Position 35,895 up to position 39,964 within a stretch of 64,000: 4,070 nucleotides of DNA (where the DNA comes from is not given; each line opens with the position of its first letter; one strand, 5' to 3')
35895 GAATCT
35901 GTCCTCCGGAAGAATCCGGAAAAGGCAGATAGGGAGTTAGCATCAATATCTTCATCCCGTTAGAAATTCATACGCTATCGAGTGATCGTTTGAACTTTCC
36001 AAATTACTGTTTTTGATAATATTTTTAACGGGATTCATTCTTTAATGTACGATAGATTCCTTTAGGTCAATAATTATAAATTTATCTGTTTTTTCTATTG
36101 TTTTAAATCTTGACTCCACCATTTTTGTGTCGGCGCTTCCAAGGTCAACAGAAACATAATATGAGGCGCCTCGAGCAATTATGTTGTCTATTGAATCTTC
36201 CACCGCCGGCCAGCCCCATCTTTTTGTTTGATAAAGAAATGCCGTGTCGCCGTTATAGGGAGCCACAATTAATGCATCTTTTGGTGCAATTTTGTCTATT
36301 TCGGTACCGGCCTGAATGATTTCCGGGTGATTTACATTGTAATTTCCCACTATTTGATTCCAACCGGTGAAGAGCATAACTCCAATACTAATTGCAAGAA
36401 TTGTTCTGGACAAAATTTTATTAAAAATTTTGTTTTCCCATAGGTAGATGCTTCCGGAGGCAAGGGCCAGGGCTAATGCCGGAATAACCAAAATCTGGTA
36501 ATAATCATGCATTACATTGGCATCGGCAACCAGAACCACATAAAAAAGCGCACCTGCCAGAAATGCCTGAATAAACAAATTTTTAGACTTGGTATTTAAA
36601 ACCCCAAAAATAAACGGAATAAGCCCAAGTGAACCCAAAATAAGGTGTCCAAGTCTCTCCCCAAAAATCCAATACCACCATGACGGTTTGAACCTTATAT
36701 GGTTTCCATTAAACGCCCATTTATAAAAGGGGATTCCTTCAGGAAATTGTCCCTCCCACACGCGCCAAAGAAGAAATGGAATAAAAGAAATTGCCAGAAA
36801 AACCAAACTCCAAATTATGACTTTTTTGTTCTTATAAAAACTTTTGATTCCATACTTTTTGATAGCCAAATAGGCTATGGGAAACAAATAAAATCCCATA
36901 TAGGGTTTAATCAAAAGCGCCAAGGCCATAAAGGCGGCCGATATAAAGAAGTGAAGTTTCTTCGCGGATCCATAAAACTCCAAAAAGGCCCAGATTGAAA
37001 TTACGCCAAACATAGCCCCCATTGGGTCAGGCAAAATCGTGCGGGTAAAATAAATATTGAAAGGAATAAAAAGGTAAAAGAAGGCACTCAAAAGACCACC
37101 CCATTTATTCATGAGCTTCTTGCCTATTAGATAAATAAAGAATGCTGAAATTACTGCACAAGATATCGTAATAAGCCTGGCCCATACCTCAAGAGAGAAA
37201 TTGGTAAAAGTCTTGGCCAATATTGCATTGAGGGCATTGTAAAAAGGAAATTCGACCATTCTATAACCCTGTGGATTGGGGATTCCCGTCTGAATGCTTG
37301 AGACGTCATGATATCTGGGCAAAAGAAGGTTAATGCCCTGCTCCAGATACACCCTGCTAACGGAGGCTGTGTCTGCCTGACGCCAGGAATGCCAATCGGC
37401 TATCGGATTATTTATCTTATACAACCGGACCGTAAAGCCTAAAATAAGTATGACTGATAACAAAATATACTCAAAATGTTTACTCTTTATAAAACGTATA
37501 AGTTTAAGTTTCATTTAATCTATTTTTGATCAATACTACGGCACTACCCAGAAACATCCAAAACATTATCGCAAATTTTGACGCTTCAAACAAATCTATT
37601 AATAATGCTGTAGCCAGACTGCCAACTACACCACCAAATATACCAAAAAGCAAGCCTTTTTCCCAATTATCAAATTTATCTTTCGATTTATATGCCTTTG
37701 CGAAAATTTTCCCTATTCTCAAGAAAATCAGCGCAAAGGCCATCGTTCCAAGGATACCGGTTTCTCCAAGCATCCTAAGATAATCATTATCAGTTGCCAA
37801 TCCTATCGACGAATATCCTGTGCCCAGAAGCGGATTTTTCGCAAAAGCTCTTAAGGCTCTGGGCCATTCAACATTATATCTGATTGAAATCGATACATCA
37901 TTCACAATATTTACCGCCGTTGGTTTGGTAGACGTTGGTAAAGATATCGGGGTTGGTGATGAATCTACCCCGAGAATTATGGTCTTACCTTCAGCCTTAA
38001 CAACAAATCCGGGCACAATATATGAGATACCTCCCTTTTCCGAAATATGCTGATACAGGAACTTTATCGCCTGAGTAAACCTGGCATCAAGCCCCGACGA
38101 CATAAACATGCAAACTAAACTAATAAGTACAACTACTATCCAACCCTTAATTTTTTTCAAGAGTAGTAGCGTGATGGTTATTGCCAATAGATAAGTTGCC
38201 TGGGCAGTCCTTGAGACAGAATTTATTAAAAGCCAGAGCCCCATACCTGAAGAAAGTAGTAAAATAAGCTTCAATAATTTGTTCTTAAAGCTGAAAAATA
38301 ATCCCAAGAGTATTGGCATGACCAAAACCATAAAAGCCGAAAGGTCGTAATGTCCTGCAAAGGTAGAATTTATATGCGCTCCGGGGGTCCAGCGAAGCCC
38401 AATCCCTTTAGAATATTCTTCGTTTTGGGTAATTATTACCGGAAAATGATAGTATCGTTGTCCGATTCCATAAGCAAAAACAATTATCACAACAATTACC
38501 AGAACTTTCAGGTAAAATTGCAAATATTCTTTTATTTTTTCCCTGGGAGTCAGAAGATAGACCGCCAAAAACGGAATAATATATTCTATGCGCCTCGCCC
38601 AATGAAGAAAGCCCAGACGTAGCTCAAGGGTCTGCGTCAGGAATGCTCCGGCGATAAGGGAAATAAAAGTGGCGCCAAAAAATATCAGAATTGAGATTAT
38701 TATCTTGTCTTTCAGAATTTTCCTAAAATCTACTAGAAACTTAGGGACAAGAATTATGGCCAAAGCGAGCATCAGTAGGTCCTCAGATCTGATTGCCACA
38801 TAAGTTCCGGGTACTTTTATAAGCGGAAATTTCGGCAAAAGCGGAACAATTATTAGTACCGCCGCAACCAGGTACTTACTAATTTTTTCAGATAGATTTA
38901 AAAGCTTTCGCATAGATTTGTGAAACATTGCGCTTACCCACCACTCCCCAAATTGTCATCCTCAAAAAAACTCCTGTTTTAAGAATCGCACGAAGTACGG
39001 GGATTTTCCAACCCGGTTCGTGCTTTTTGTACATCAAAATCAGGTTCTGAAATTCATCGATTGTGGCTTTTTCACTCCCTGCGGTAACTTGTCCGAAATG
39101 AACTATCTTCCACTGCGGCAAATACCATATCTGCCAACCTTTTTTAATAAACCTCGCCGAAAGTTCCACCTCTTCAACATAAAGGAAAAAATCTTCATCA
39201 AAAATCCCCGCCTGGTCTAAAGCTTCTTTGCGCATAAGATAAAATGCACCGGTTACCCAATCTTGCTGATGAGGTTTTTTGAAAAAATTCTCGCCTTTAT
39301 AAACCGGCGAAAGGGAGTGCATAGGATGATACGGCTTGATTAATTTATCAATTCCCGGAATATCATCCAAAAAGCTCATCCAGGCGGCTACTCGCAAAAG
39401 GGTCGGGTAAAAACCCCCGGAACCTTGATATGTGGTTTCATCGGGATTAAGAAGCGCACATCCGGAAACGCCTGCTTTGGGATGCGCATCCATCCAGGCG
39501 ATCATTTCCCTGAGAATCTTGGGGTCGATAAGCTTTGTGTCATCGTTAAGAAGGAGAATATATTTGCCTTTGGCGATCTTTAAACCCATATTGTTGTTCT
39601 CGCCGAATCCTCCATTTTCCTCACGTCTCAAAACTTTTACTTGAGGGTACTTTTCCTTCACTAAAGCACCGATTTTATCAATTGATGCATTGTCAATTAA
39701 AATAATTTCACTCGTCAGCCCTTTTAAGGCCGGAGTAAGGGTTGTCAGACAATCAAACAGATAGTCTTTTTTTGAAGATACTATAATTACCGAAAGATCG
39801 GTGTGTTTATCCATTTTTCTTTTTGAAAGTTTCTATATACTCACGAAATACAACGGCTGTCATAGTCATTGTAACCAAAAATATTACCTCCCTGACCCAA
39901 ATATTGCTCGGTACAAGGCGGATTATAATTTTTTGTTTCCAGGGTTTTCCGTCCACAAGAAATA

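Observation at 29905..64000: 34-kb surface-glycan megacluster with a complete Wzx/Wzy-type tool kit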

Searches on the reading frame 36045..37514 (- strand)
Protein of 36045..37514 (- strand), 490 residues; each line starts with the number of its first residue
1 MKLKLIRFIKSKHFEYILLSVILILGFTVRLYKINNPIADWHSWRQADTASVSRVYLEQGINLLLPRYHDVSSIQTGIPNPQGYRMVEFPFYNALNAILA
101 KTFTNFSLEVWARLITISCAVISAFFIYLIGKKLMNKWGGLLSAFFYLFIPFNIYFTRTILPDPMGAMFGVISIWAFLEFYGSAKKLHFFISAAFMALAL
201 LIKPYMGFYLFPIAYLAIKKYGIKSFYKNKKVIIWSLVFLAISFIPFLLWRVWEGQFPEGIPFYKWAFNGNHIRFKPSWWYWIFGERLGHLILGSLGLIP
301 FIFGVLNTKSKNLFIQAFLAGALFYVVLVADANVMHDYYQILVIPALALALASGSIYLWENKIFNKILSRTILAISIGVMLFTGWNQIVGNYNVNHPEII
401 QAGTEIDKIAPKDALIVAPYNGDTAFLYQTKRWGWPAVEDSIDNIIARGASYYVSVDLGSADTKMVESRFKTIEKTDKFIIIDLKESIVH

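Call 4: search_protein_families(library=pfam, max_evalue=0.01, proteins=[window:36045-37514:-])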
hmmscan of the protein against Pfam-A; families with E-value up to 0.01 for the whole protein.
window:36045-37514:- (490 aa): 2 families
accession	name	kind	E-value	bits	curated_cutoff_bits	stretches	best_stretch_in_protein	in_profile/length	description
PF13231.12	PMT_2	-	3.7e-14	53.7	26.1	1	91-250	5-160/160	Dolichyl-phosphate-mannose-protein mannosyltransferase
PF02366.24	PMT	-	1.3e-06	28.6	22.7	1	85-250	58-233/245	Dolichyl-phosphate-mannose-protein mannosyltransferase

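Call 22: search_protein_families(library=ncbifam, max_evalue=0.01, proteins=[window:36045-37514:-])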
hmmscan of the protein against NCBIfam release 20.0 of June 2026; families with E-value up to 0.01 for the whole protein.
window:36045-37514:- (490 aa): 2 families
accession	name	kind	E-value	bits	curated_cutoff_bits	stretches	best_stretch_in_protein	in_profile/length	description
TIGR04154.1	archaeo_STT3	subfamily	5.2e-06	25.1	450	1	17-159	2-144/831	oligosaccharyl transferase, archaeosortase A system-associated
TIGR03663.1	TIGR03663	subfamily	0.00026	20.1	126.25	1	109-218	70-176/435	flippase activity-associated protein Agl23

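Call 42: search_solved_structures(query=A1, max_evalue=1, show_alignments=3)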
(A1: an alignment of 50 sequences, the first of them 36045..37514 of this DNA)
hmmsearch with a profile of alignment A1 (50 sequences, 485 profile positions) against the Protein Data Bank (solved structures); distinct sequences matched with E-value up to 1: 2.
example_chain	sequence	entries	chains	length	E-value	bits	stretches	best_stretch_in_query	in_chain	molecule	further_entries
4gsk_Y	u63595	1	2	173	0.18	13.5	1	224-266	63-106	Ubiquitin-like-conjugating enzyme ATG10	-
4ebr_A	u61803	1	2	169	0.2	13.3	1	224-266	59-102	Ubiquitin-like-conjugating enzyme ATG10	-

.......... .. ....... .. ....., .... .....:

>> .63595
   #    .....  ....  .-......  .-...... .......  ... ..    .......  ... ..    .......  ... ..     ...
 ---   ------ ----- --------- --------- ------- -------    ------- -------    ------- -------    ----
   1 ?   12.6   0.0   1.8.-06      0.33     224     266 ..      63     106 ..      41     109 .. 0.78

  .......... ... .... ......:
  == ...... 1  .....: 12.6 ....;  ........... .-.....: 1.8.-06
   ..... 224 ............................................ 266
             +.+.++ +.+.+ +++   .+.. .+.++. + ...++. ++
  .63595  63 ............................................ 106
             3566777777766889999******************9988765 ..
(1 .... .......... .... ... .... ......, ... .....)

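Call 45: find_homologous_proteins(query=window:36045-37514:-, max_evalue=0.00001)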
Query window:36045-37514:- (490 aa): 4916 proteins with E <= 0.00001 among 8000 candidates; the best 120 are listed.
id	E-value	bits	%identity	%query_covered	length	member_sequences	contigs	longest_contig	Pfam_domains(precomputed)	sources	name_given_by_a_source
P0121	0.0e+0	1102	100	100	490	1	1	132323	PF02366.25,PF13231.13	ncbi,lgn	-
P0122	0.0e+0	1056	95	100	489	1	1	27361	PF13231.13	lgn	-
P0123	1.3e-268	910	79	100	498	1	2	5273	PF13231.13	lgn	-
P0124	3.8e-264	895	78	100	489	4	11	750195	PF13231.13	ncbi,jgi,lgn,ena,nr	ncbi:MAG: hypothetical protein ACD_13C00144G0048 [uncultured bacterium]|nr:MAG: hypothetical protein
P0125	2.1e-262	889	78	100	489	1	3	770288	PF13231.13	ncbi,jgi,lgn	-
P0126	4.9e-262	888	78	100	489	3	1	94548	PF13231.13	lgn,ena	-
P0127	4.7e-261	885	78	100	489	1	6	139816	PF13231.13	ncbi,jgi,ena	-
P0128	2.9e-260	882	78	100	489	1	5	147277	PF13231.13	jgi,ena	-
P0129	1.2e-259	880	77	100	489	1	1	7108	PF13231.13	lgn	-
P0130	5.9e-259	878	77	100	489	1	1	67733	PF02366.25,PF13231.13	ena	-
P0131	4.3e-258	875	76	100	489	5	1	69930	PF02366.25,PF13231.13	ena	-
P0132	5.0e-258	875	77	100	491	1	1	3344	PF13231.13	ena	-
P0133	6.2e-258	875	76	100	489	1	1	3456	PF02366.25,PF13231.13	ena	-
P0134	6.2e-258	875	76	100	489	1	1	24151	PF02366.25,PF13231.13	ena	-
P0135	7.1e-258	874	75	100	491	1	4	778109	PF13231.13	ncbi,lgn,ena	-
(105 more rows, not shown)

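Call 58: predict_structure(alignment_id=A3)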
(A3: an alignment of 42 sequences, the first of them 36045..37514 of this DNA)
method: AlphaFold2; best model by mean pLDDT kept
length: 490 residues; sequences in the alignment: 42
mean_pLDDT: 81.9   pTM: 0.85
mean pLDDT of the five models: 81.9, 80.9, 77.4, 77.2, 76.2
residues with pLDDT >= 90: 218; 70-90: 177; 50-70: 53; < 50: 42
segments of 3 or more residues with pLDDT < 50: 259-292, 331-335
pLDDT, mean of each block of 10 residues (from residue 1): 85 93 94 74 70 91 85 68 72 93 92 93 97 93 93 74 91 98 95 96 87 95 94 96 93 65 38 36 41 62 74 87 75 52 89 91 87 88 72 63 88 85 75 84 89 89 91 92 86
secondary structure, 60 per line:
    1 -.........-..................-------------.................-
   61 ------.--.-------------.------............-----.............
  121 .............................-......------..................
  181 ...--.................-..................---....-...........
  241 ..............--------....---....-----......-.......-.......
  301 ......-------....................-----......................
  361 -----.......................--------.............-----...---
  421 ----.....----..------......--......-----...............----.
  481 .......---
elements in order: H2-10 H12-29 H43-59 H91-102 H108-149 H151-156 H163-183 H186-202 H204-221 H225-228 H230-254 H263-266 H270-273 H279-284 H286-292 H294-306 H314-333 H339-360 H366-388 H397-409 E415-417 H425-429 H442-447 E450-455 H461-469 E470-475 E480-487

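Call 62: fold_search(model_id=the predicted structure, library=pdb)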
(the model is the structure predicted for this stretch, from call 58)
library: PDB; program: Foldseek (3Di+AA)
matches with E <= 10: 186; with E <= 0.001: 30
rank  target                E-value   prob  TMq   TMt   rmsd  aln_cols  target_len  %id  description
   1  3waj                  3.9e-08  1.00  0.57  0.37  12.5       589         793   11  Crystal structure of the Archaeoglobus fulgidus oligosaccharyltransferase (O29867_ARCFU) complex with Zn and sulfate (released 2013-10-30)
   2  9n9j_I                6.1e-08  1.00  0.51  0.37  13.9       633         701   10  Structure of a GRP94 folding intermediate engaged with a CCDC134- and FKBP11-bound secretory translocon (released 2025-11-19)
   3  5f15                  9.7e-08  1.00  0.63  0.58   8.5       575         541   12  Crystal Structure of ArnT from Cupriavidus metallidurans bound to Undecaprenyl phosphate (released 2016-02-17)
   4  3wak                  1.1e-07  1.00  0.53  0.33  12.9       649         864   11  Crystal structure of the Archaeoglobus fulgidus oligosaccharyltransferase (O29867_ARCFU) in the apo form (released 2013-10-30)
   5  7e9s_A                1.2e-07  1.00  0.58  0.36  12.7       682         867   12  Archaeal oligosaccharyltransferase AglB from Archaeoglobus fulgidus in complex with an inhibitory peptide and a dolich (released 2021-09-08)
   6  5ezm                  1.3e-07  1.00  0.65  0.60   8.1       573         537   12  Crystal Structure of ArnT from Cupriavidus metallidurans in the apo state (released 2016-02-17)
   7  8b6l_I                1.3e-07  1.00  0.59  0.45  11.5       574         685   10  Subtomogram average of the human Sec61-TRAP-OSTA-translocon (released 2022-12-07)
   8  6s7o_A                1.4e-07  1.00  0.61  0.47  12.0       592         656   10  Cryo-EM structure of human oligosaccharyltransferase complex OST-A (released 2019-12-18)
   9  8pn9_A                1.5e-07  1.00  0.60  0.46  13.2       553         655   11  Structure of human oligosaccharyltransferase OST-A complex bound to NGI-1 (released 2024-05-08)
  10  7oci_F                5.3e-07  1.00  0.58  0.46  11.1       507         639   11  Cryo-EM structure of yeast Ost6p containing oligosaccharyltransferase complex (released 2022-02-16)
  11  6gxc_A                6.2e-07  1.00  0.54  0.40   7.1       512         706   14  Bacterial oligosaccharyltransferase PglB in complex with an inhibitory peptide and a reactive lipid-linked oligosaccha (released 2018-11-14)
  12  5ogl_A                6.2e-07  1.00  0.54  0.40   7.0       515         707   14  Structure of bacterial oligosaccharyltransferase PglB in complex with an acceptor peptide and an lipid-linked oligosac (released 2017-10-25)
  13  6s7t_A                6.8e-07  1.00  0.55  0.41   9.3       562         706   11  Cryo-EM structure of human oligosaccharyltransferase complex OST-B (released 2019-12-18)
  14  5gmy_A                7.4e-07  1.00  0.56  0.35  12.9       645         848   11  Crystal structure of the Archaeoglobus fulgidus oligosaccharyltransferase (O29867_ARCFU) tethered with an acceptor pep (released 2017-02-01)
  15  9s6t_A                7.7e-07  1.00  0.62  0.63   6.3       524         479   11  Ternary cryo-EM structure of chicken ALG12 with Dol25-PP-GlcNAc2Man7, Dol25-P-Man, and Fab (released 2026-03-18)
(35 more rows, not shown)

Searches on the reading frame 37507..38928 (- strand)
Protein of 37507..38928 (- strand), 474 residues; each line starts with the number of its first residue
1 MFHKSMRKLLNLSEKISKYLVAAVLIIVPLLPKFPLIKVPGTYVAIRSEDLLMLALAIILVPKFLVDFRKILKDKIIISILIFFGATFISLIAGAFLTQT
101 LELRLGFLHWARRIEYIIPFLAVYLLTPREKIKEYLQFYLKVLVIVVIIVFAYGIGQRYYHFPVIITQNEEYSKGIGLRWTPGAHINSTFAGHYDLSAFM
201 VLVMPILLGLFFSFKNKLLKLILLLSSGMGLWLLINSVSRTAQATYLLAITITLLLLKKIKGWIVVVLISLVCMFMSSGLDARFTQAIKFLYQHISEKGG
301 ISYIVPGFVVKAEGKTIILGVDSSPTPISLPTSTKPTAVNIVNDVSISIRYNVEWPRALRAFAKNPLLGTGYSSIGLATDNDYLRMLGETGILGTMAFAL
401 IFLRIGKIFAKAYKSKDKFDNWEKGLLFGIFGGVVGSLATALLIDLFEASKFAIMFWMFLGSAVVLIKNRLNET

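Call 4: search_protein_families(library=pfam, max_evalue=0.01, proteins=[window:37507-38928:-])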
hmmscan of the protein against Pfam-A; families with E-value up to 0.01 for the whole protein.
window:37507-38928:- (474 aa): 1 family
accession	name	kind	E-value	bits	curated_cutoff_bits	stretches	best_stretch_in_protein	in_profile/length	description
PF04932.20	Wzy_C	-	1e-10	42.1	31.7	1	230-398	6-148/149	O-Antigen ligase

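Call 21: search_protein_families(library=ncbifam, max_evalue=0.001, proteins=[window:37507-38928:-])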
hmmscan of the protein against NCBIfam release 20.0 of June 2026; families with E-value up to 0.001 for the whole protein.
window:37507-38928:- (474 aa): 0 families

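Call 43: search_solved_structures(query=A2, max_evalue=1, show_alignments=3)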
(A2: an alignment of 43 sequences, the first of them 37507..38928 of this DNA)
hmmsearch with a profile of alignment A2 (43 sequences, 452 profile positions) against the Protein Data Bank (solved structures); distinct sequences matched with E-value up to 1: 0.

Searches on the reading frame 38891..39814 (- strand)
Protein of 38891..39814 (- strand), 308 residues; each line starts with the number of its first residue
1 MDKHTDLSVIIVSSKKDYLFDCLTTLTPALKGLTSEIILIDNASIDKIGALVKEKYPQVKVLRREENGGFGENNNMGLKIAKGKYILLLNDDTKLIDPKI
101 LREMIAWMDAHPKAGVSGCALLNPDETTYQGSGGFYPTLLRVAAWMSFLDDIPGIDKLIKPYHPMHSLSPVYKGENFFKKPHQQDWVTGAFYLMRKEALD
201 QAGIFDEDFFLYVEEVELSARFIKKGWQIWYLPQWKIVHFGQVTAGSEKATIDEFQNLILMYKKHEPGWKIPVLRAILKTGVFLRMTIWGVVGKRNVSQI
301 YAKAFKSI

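Call 4: search_protein_families(library=pfam, max_evalue=0.01, proteins=[window:38891-39814:-])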
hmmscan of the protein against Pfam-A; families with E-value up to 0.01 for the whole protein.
window:38891-39814:- (308 aa): 4 families
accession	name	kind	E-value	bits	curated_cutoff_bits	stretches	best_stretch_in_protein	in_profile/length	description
PF00535.33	Glycos_transf_2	-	7.9e-19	68.6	23.3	1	9-148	2-132/168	Glycosyl transferase family 2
PF13641.12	Glyco_tranf_2_3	-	1.7e-09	38.5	27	1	7-236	3-208/230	Glycosyltransferase like family 2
PF13632.12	Glyco_trans_2_3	-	2.8e-07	31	27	1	186-234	71-118/198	Glycosyl transferase family group 2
PF13712.12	Glyco_tranf_2_5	-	0.0015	18.8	27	1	72-228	43-176/210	Glycosyltransferase like family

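Call 21: search_protein_families(library=ncbifam, max_evalue=0.001, proteins=[window:38891-39814:-])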
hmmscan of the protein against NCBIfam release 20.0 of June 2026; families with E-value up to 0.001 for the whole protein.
window:38891-39814:- (308 aa): 14 families
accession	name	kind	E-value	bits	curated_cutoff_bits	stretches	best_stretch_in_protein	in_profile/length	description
TIGR03965.1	mycofact_glyco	equivalog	1.1e-11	44.3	280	1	4-124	73-194/467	mycofactocin biosynthesis glycosyltransferase MftF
NF038302.1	EPS_HpsE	equivalog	7.2e-11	41.6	300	1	29-120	28-123/307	hormogonium polysaccharide biosynthesis glycosyltransferase HpsE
TIGR03937.1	PgaC_IcaA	equivalog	2.3e-10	40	422.3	1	30-116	70-158/407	poly-beta-1,6-N-acetyl-D-glucosamine synthase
TIGR01556.1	rhamnosyltran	subfamily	4.7e-10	39.1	200.55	1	23-130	10-121/281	rhamnosyltransferase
NF041875.1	EPS_EpsD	equivalog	2.5e-09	37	370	1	30-125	26-121/325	exopolysaccharide biosynthesis glycosyltransferase EpsD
NF007482.0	PRK10073.1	equivalog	5.8e-09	35.4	423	1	2-106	3-108/334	glycosyltransferase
NF038299.1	EPS_HpsN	equivalog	1.4e-06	27.5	425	1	189-265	167-246/317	hormogonium polysaccharide biosynthesis glycosyltransferase HpsN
TIGR04283.1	glyco_like_mftF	equivalog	2.2e-06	27.5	182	1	7-109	1-99/221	TIGR04283 family arsenosugar biosynthesis glycosyltransferase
NF050113.1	gal_furan_GlfT1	equivalog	2.2e-06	27.2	330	0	8-118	3-115/290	galactofuranosyltransferase GlfT1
TIGR04440.1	glyco_TIGR04440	domain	4.8e-05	23.2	70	1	17-123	13-121/215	TIGR00180 family glycosyltransferase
NF047683.1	TeichurnBiosyTuaG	equivalog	5e-05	23.1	400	1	36-111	37-114/252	teichuronic acid biosynthesis protein TuaG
TIGR03111.1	glyc2_xrt_Gpos1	hypoth_equivalog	5.6e-05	22.1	363.95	1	10-127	55-175/439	TIGR03111 family XrtG-associated glycosyltransferase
NF050050.1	ProtGlycPglI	equivalog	0.00011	21.7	500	1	7-105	4-105/306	GalNAc(5)-diNAcBac-PP-undecaprenol beta-1,3-glucosyltransferase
NF053739.1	GlytfEpsEBac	equivalog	0.00012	21.1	450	1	36-131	32-130/265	glycosyltransferase EpsE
